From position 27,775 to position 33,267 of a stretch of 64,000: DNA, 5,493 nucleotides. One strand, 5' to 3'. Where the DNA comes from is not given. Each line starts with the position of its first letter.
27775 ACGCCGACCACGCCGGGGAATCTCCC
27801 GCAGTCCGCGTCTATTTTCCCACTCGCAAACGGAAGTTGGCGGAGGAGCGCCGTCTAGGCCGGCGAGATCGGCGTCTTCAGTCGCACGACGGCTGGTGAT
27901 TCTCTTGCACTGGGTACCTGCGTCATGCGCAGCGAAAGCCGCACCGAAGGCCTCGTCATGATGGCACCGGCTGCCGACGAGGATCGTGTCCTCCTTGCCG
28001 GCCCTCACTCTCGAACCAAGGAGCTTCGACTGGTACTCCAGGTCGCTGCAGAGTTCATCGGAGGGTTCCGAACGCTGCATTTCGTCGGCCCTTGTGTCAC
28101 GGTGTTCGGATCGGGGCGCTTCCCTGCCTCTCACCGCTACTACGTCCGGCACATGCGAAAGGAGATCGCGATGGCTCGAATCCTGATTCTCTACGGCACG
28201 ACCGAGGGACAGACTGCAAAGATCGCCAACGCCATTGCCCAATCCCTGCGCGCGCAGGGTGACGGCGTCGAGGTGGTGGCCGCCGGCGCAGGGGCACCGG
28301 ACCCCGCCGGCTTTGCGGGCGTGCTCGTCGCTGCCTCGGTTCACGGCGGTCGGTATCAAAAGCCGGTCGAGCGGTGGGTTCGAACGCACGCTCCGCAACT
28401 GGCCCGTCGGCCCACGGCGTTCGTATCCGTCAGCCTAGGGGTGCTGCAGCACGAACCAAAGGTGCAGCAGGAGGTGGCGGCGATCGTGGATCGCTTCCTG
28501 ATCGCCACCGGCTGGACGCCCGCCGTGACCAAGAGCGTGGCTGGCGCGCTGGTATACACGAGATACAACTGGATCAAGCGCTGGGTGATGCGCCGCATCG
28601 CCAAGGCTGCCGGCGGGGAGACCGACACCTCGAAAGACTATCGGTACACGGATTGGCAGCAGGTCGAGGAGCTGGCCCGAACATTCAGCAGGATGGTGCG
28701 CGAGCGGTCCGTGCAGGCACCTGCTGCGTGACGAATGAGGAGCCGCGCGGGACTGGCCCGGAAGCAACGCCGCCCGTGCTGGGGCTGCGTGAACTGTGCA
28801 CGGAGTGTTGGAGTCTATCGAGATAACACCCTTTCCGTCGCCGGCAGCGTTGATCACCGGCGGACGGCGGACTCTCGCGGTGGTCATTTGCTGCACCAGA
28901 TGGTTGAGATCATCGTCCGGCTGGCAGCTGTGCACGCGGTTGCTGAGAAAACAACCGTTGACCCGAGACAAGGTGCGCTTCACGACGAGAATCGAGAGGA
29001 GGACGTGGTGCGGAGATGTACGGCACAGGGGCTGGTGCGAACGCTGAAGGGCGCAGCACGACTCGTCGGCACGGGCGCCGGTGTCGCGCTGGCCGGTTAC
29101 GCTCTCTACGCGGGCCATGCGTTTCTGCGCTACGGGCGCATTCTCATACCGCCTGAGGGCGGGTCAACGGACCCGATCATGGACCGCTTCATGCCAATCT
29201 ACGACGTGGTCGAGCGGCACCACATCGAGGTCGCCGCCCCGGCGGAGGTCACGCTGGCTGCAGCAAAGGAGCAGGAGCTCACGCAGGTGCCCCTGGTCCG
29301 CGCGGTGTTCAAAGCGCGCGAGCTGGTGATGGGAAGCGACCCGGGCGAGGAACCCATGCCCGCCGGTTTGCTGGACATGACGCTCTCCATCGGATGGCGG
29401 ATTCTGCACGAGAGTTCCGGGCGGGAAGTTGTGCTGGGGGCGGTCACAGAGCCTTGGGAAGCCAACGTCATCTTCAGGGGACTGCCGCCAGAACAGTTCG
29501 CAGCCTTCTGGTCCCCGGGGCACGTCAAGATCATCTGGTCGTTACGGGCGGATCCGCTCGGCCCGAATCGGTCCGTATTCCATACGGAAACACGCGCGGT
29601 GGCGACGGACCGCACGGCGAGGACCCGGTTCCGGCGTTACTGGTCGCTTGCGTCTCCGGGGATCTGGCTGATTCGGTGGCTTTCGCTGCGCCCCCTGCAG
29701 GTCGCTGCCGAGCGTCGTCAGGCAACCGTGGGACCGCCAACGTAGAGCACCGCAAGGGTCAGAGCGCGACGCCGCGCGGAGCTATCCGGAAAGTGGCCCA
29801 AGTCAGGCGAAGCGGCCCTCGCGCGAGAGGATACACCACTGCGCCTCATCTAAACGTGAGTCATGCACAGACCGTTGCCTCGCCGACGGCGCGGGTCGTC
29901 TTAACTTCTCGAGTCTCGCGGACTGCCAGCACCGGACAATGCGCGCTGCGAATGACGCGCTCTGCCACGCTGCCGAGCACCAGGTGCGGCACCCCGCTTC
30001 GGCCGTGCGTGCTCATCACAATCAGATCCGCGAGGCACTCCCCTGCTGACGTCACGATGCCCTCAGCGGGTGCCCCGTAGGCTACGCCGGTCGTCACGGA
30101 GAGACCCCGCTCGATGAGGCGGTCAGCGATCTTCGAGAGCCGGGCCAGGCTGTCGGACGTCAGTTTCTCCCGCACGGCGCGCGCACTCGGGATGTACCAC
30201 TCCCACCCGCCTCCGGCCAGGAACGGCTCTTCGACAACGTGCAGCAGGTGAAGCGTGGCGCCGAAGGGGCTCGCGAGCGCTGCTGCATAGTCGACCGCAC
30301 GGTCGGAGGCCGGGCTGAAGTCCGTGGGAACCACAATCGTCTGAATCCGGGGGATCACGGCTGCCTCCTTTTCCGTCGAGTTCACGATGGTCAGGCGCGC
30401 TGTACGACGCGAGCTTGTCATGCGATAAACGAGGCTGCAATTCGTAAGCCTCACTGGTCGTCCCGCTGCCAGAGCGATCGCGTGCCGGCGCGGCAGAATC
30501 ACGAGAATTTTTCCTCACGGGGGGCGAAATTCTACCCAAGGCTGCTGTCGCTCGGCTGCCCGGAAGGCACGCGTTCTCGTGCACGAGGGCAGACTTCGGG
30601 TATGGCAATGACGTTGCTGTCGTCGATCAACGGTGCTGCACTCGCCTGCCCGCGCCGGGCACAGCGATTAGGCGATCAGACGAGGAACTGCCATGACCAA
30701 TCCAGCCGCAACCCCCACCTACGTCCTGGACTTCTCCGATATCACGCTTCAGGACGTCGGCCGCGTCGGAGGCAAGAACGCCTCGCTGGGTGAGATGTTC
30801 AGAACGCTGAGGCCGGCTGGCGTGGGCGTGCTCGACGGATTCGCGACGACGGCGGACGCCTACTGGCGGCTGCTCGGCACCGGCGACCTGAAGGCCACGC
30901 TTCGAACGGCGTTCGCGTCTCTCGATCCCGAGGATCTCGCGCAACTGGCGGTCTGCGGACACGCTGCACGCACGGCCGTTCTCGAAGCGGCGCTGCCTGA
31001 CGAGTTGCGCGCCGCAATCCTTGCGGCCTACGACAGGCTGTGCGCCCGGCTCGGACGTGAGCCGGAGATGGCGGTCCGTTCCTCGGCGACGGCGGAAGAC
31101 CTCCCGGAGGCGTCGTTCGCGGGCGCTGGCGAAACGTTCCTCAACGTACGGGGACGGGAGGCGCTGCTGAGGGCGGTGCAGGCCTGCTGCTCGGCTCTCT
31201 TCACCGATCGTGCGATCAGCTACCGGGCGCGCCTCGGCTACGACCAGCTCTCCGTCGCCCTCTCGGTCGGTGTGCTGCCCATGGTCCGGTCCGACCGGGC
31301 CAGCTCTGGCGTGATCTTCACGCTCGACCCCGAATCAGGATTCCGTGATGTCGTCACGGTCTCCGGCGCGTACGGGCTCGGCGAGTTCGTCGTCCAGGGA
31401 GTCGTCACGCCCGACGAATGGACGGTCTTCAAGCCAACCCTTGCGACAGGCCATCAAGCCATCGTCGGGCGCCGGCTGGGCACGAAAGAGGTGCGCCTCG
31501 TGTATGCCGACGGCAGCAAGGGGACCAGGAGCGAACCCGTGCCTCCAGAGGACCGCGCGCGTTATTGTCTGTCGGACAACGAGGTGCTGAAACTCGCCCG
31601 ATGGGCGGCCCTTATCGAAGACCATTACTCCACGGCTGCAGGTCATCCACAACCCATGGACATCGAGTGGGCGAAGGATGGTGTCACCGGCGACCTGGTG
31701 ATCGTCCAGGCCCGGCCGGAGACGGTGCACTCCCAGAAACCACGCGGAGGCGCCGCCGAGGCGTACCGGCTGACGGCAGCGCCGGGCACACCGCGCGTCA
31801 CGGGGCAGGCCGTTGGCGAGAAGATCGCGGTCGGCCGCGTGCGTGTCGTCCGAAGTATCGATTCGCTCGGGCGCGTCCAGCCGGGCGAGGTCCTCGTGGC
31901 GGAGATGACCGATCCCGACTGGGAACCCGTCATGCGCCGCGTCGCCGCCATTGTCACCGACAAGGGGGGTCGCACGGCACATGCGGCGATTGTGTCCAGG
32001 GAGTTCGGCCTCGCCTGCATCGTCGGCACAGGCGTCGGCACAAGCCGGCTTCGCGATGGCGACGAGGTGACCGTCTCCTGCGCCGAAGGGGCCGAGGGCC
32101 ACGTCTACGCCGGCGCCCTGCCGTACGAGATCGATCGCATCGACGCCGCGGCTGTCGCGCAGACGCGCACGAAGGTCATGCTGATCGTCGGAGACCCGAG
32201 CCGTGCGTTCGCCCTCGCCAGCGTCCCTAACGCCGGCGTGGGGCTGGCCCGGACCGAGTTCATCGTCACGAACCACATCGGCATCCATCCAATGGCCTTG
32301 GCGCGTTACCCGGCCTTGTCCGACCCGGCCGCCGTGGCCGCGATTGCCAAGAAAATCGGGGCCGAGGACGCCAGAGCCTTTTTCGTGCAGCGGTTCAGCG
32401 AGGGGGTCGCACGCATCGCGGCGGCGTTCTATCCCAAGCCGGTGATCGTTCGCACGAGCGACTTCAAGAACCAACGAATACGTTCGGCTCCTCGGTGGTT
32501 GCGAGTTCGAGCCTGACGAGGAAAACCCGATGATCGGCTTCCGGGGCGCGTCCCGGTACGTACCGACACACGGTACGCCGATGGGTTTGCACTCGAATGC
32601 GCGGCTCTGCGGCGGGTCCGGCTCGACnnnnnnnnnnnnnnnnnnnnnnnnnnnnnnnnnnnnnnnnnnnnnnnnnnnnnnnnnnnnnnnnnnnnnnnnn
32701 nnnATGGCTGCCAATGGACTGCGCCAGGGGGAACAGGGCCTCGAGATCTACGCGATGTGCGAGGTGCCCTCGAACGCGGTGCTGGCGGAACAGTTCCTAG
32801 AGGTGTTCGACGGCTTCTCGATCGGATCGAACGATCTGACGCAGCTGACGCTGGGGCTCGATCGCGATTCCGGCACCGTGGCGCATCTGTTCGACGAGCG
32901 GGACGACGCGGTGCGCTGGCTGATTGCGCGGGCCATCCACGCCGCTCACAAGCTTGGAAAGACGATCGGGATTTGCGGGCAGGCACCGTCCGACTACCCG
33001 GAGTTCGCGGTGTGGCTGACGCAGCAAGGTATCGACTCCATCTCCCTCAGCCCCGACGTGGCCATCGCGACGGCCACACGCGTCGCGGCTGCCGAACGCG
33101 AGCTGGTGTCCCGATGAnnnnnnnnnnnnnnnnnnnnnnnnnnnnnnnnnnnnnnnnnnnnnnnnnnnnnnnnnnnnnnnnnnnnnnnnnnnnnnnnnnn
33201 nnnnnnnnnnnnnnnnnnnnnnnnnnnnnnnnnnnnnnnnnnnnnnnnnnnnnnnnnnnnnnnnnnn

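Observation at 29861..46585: USP-rich dormancy/hypoxia-type gene set apparently run by a sigma-54 activator and a FixL-like kinase instead of a DosR/FixJ-type regulator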

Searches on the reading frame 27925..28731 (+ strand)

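Call 8: search_protein_families(library=pfam, proteins=[window:27925-28731:+], max_evalue=0.001)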
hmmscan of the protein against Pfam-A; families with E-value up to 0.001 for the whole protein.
window:27925-28731:+ (268 aa): 1 family
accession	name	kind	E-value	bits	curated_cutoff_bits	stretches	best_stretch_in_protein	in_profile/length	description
PF12724.12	Flavodoxin_5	-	2.2e-30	106.3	27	1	87-236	1-145/145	Flavodoxin domain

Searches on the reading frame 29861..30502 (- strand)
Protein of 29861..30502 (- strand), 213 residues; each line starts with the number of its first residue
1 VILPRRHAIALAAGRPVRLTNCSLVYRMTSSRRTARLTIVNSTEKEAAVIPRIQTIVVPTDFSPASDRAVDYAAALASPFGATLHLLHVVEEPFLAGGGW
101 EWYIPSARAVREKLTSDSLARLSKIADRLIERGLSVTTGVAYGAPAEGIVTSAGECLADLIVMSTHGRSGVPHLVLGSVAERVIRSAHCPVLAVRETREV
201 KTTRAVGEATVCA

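Call 5: search_protein_families(library=pfam, proteins=[window:29861-30502:-], max_evalue=0.01)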
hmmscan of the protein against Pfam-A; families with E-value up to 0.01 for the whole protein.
window:29861-30502:- (213 aa): 1 family
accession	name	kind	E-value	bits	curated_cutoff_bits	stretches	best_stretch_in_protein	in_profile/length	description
PF00582.32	Usp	-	1.4e-34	120.1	24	1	54-195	3-141/141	Universal stress protein family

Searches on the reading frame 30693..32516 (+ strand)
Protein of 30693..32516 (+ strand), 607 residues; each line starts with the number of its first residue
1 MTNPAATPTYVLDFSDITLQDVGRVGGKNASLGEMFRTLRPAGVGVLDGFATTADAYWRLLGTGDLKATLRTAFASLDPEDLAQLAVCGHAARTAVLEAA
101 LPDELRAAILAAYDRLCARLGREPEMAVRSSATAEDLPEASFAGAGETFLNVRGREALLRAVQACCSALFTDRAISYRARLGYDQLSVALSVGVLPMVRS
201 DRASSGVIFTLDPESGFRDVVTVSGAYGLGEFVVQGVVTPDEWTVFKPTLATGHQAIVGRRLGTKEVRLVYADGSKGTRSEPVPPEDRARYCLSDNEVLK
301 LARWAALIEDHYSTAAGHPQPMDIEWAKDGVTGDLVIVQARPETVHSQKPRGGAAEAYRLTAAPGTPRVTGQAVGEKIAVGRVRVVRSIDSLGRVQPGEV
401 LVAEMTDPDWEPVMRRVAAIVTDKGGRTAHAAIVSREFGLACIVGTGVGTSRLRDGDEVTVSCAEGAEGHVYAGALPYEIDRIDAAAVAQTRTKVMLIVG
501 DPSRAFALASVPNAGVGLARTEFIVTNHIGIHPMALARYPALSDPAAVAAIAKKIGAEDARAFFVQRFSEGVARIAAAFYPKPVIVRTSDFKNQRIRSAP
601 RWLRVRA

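Call 5: search_protein_families(library=pfam, proteins=[window:30693-32516:+], max_evalue=0.01)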
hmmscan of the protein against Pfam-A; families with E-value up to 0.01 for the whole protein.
window:30693-32516:+ (607 aa): 3 families
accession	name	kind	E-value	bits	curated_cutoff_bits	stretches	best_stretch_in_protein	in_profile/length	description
PF01326.24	PPDK_N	-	4e-107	358.7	27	1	24-359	3-325/328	Pyruvate phosphate dikinase, AMP/ATP-binding domain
PF00391.29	PEP-utilizers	-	8.4e-26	89.8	23.1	1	396-466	2-72/72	PEP-utilising enzyme, mobile domain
PF02896.24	PEP-utilizers_C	-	7.8e-07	29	22.8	1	484-595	11-91/293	PEP-utilising enzyme, PEP-binding domain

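Call 38: search_protein_families(library=ncbifam, proteins=[window:30693-32516:+], max_evalue=0.0001)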
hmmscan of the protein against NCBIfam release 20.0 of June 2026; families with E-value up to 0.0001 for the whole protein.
window:30693-32516:+ (607 aa): 25 families
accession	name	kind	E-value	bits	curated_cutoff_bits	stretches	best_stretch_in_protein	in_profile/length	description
NF005057.0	PRK06464.1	equivalog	3.1e-215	716.8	598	1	9-594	5-583/798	phosphoenolpyruvate synthase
TIGR01418.1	PEP_synth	equivalog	3.1e-210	700.5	739.75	1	11-594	2-577/784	pyruvate, water dikinase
NF004878.0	PRK06241.1-3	subfamily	3.7e-94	316.5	945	2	9-344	3-312/891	phosphoenolpyruvate synthase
NF041857.1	RIF_Ptrans_rph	equivalog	1.3e-87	295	999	2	9-344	1-311/864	rifamycin-inactivating phosphotransferase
NF004877.0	PRK06241.1-2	subfamily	1.9e-83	281.3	866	2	9-345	3-314/869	phosphoenolpyruvate synthase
NF004879.0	PRK06241.1-4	equivalog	4.8e-74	250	976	2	9-345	3-314/868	phosphoenolpyruvate synthase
NF000283.1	RPH_KJ151292.1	equivalog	1.5e-64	218.6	1700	2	10-345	5-315/865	rifamycin-inactivating phosphotransferase Rph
NF052631.1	prodigiosin_PigC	equivalog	4.7e-61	206.7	1300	2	19-349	10-303/883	prodigiosin ligase PigC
NF004881.0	PRK06241.2-2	equivalog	2.3e-60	204.8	883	2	16-352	10-319/898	phosphoenolpyruvate synthase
NF004880.0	PRK06241.2-1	equivalog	2.3e-60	204.5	972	2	10-246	3-224/837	phosphoenolpyruvate synthase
NF052632.1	undecylprod_RedH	equivalog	4.6e-60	203.5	1350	2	16-351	8-300/880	undecylprodigiosin ligase RedH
NF004883.0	PRK06241.2-4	equivalog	1.1e-40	139.6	1063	2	26-344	33-328/928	phosphoenolpyruvate synthase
NF006153.0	PRK08296.1-5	subfamily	1.7e-26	92.8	578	1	367-466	502-601/608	hypothetical protein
NF004882.0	PRK06241.2-3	equivalog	4.6e-26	91.2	850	2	125-238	100-209/827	phosphoenolpyruvate synthase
NF006150.0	PRK08296.1-2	subfamily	3.6e-22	78.3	650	1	368-467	502-601/633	hypothetical protein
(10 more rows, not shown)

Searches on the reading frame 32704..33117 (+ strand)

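Call 6: search_protein_families(library=pfam, proteins=[window:32704-33117:+], max_evalue=0.01)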
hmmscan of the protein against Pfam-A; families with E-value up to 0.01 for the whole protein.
window:32704-33117:+ (137 aa): 1 family
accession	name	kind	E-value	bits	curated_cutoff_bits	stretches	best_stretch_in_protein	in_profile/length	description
PF02896.24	PEP-utilizers_C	-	4.2e-34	118.5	22.8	1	10-129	172-290/293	PEP-utilising enzyme, PEP-binding domain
